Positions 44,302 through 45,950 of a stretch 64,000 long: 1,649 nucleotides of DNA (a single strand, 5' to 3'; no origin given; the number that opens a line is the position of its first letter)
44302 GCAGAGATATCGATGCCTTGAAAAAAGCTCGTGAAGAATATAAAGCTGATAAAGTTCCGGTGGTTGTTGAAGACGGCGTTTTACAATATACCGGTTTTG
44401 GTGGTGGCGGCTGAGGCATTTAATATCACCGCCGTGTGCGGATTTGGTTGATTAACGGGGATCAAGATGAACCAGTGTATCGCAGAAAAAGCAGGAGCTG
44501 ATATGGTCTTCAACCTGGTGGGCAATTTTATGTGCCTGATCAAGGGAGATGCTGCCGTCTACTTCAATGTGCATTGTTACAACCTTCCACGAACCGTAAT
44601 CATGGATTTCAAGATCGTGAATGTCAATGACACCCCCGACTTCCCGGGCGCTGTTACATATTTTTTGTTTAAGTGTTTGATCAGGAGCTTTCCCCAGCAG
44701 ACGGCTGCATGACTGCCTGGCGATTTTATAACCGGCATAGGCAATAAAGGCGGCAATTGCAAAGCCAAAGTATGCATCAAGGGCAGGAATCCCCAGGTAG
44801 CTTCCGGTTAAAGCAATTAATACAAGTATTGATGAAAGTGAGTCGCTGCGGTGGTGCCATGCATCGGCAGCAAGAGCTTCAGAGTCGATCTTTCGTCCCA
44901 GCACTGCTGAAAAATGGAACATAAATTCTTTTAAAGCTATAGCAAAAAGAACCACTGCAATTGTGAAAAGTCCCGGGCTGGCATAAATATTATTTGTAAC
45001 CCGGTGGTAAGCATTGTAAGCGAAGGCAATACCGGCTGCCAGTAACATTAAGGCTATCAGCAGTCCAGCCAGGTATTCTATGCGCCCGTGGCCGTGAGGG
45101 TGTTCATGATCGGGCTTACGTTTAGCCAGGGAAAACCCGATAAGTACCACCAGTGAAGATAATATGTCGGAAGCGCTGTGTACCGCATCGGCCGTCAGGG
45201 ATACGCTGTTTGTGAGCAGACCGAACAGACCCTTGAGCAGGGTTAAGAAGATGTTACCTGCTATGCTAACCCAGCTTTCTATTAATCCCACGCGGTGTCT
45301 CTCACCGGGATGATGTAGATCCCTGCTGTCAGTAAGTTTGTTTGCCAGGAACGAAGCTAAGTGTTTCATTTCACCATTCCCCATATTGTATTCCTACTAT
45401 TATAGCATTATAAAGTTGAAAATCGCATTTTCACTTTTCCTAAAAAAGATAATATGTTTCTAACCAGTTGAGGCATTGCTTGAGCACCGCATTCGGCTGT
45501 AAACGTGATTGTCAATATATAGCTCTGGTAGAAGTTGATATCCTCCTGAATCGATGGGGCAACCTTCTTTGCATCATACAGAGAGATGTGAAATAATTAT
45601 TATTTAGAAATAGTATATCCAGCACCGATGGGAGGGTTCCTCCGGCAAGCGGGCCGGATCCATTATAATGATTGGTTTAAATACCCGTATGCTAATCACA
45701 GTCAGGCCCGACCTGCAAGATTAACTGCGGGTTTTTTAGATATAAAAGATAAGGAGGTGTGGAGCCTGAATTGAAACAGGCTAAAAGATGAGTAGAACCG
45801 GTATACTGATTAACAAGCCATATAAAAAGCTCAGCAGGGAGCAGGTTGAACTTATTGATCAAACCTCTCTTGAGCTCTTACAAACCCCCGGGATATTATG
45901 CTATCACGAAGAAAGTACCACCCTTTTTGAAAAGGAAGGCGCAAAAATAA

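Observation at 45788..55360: Quaternary-amine (betaine-type) corrinoid methyl-transfer locus with two non-pyrrolysine MttB-family paralogs, a corrinoid protein and a dedicated OpuC-like importer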

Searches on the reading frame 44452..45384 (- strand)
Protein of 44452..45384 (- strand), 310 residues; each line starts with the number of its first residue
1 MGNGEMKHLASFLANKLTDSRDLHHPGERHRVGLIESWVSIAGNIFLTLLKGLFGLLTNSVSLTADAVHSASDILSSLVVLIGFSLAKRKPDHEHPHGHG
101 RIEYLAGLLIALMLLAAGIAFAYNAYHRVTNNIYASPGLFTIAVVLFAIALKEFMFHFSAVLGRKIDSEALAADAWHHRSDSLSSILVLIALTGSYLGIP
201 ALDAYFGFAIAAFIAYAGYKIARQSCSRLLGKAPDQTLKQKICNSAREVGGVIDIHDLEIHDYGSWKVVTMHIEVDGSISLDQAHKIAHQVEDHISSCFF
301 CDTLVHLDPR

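Call 4: search_protein_families(library=pfam, proteins=[window:44452-45384:-])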
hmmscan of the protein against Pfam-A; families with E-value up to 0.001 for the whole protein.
window:44452-45384:- (310 aa): 2 families
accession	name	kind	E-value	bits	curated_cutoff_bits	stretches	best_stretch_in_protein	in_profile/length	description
PF01545.26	Cation_efflux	-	7.2e-46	156.9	26.6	1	38-230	2-198/198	Cation efflux family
PF16916.11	ZT_dimer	-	2.4e-18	66.3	26.7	1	234-309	1-77/78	Dimerisation domain of Zinc Transporter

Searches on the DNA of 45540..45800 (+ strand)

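Call 57: search_rna_families(source=window, start=45540, end=45800, threshold=evalue, max_evalue=10, show_alignments=3)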
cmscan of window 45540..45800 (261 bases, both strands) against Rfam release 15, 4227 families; matches with E-value up to 10: 4.
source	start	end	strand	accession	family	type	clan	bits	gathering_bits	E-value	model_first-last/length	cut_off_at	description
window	45731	45777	-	RF01315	CRISPR-DR2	Gene; CRISPR;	CL00014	15.5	37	3.9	1-30/30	no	CRISPR RNA direct repeat element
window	45667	45740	+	RF00513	Trp_leader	Cis-reg; leader;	-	12.3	41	8.3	1-100/100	no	Tryptophan operon leader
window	45540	45632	-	RF01267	snR37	Gene; snRNA; snoRNA; HACA-box;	CL00041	11.3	47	1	1-92/385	3'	Small nucleolar RNA snR37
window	45738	45800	+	RF00226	IRES_n-myc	Cis-reg; IRES;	-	9.9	40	0.22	1-63/322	3'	n-myc internal ribosome entry site (IRES)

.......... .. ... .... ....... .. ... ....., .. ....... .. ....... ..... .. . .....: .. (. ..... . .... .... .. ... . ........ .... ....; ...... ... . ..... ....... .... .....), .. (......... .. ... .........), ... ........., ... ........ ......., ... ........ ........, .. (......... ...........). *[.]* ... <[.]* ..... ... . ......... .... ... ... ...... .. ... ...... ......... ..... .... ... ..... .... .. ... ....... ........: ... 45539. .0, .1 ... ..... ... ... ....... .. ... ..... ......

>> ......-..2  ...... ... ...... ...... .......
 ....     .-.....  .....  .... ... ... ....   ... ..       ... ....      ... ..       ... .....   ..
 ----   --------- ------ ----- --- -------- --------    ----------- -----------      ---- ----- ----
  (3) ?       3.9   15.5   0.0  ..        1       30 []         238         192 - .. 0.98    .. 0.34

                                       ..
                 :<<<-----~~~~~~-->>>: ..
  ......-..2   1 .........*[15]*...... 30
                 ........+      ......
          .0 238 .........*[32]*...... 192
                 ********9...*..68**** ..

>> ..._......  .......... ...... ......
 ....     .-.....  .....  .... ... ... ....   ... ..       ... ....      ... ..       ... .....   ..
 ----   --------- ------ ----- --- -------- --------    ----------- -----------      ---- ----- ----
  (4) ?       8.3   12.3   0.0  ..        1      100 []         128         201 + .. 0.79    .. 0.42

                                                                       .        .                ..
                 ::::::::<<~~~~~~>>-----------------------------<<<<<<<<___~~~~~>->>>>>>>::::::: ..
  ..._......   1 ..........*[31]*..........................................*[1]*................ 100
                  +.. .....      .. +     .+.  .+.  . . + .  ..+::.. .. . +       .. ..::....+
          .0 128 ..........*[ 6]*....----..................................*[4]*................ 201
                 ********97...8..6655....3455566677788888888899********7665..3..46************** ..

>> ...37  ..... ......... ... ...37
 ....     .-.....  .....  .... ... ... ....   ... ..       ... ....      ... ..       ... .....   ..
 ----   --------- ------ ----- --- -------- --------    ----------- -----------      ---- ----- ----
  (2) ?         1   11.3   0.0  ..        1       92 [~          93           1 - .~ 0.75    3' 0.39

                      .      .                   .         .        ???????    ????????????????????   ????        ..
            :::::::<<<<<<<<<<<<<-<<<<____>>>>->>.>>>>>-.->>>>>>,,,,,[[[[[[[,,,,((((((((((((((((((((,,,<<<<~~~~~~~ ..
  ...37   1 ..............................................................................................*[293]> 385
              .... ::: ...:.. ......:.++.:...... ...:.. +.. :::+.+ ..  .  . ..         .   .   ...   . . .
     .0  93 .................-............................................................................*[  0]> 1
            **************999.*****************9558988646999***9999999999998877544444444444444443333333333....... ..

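Call 78: build_rna_model(alignment_id=A2)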
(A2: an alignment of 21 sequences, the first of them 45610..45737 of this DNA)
Model R1 built from alignment A2 (21 sequences, 159 columns); structure: RNAalifold consensus.
model positions 128; base pairs 17; branch points 1; effective number of sequences 2.99; information 0.59 bits per position. Calibrated on 0.2 Mb of random sequence (short: E-values are rough).
structure used (alignment columns):
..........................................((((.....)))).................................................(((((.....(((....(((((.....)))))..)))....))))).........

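Call 79: search_with_rna_model(model_id=R1, sources=[window, L011, L012, L013, L014, L015, L016, L017, L018, L019, L020, L021, L022, L023, L024, L025, L026, L027, L028, L029, L030, L031, L032, L033, L034, L035, L036, L037, L038, L007, L009, L039, L040, L047, L049, L053, L057, L059, L067, L073, L082, L085, L091, L092], max_evalue=1)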
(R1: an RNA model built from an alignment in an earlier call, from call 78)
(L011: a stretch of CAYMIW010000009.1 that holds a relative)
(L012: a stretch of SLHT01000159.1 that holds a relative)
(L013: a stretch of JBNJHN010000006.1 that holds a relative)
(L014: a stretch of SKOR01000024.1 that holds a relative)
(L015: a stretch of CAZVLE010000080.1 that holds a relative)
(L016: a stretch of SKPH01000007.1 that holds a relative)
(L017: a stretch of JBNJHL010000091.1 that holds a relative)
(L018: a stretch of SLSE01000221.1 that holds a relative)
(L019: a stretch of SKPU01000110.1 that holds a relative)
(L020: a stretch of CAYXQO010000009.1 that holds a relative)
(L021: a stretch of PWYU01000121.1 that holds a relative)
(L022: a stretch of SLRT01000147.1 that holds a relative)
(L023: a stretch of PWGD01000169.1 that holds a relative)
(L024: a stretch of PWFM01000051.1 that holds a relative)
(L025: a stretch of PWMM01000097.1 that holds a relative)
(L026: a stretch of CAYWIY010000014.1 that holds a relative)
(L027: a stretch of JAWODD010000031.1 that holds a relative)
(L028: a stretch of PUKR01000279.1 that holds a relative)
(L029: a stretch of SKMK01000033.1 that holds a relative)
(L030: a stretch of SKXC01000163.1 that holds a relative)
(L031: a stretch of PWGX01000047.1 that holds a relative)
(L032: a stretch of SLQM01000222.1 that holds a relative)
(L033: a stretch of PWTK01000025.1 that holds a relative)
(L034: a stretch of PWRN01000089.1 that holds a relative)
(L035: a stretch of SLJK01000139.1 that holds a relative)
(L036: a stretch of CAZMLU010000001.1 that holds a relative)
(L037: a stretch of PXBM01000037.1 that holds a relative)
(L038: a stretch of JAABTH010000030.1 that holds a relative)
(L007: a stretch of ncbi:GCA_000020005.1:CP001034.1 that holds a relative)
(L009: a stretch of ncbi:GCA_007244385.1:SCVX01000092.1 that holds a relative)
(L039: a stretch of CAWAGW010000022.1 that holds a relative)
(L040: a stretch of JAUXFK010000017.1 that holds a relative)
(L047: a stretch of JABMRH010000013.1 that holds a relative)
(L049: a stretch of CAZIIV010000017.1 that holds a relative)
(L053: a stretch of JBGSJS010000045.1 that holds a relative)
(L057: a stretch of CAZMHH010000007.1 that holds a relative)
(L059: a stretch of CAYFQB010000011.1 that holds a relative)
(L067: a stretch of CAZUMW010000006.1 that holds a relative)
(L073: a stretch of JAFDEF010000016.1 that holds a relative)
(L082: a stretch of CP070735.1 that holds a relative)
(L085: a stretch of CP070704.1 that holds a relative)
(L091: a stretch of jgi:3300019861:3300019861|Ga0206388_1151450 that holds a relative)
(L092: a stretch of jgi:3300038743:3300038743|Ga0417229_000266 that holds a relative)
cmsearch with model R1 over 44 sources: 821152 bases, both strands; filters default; matches with E-value up to 1: 30.
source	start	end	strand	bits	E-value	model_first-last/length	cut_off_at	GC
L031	7397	7524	+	136.2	2.4e-31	1-128/128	no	0.43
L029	7398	7524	+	129.4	1.4e-29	1-128/128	no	0.46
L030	6814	6941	+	126.3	8.3e-29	1-128/128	no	0.43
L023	430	557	+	125.4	1.4e-28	1-128/128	no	0.45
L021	1827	1953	+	120.5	2.6e-27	1-128/128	no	0.39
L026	7389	7515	+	120.3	2.8e-27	1-128/128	no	0.48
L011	7583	7708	+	119.8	3.7e-27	1-128/128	no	0.48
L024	7425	7551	+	118.7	7.4e-27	1-128/128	no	0.49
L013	7574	7702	+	118.5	8.2e-27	1-128/128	no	0.46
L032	4432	4559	+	118.3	9.4e-27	1-128/128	no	0.47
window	45611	45737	+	116.8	2.2e-26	1-128/128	no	0.49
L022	7413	7538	+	114.6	8.3e-26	1-128/128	no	0.46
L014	7493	7620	+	112.9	2.2e-25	1-128/128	no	0.45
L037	330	457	+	109.5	1.6e-24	1-128/128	no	0.42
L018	7495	7622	+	108.4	3.2e-24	1-128/128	no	0.36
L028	7216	7338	+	103.8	4.6e-23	1-128/128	no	0.4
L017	1376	1503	+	103.7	4.9e-23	1-128/128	no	0.43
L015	7582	7705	+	102.8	8.3e-23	1-128/128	no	0.45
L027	7312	7437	+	100.7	2.9e-22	1-128/128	no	0.39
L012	6872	7023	+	96.4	3.6e-21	1-128/128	no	0.41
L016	7568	7694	+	91.3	6.9e-20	1-128/128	no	0.43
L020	7393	7515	+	80.9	3.2e-17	1-128/128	no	0.4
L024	7492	7615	-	25.2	0.0055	1-128/128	no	0.41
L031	7465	7579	-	23.7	0.013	1-128/128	no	0.37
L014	7569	7634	-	21.8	0.04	53-121/128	no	0.38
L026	7456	7581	-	20.5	0.086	1-128/128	no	0.38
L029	7465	7579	-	19.1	0.19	1-128/128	no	0.39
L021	1894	2005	-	18.4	0.28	1-128/128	no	0.34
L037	398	517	-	17.4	0.52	1-128/128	no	0.41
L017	1444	1564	-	16.4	0.95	1-128/128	no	0.41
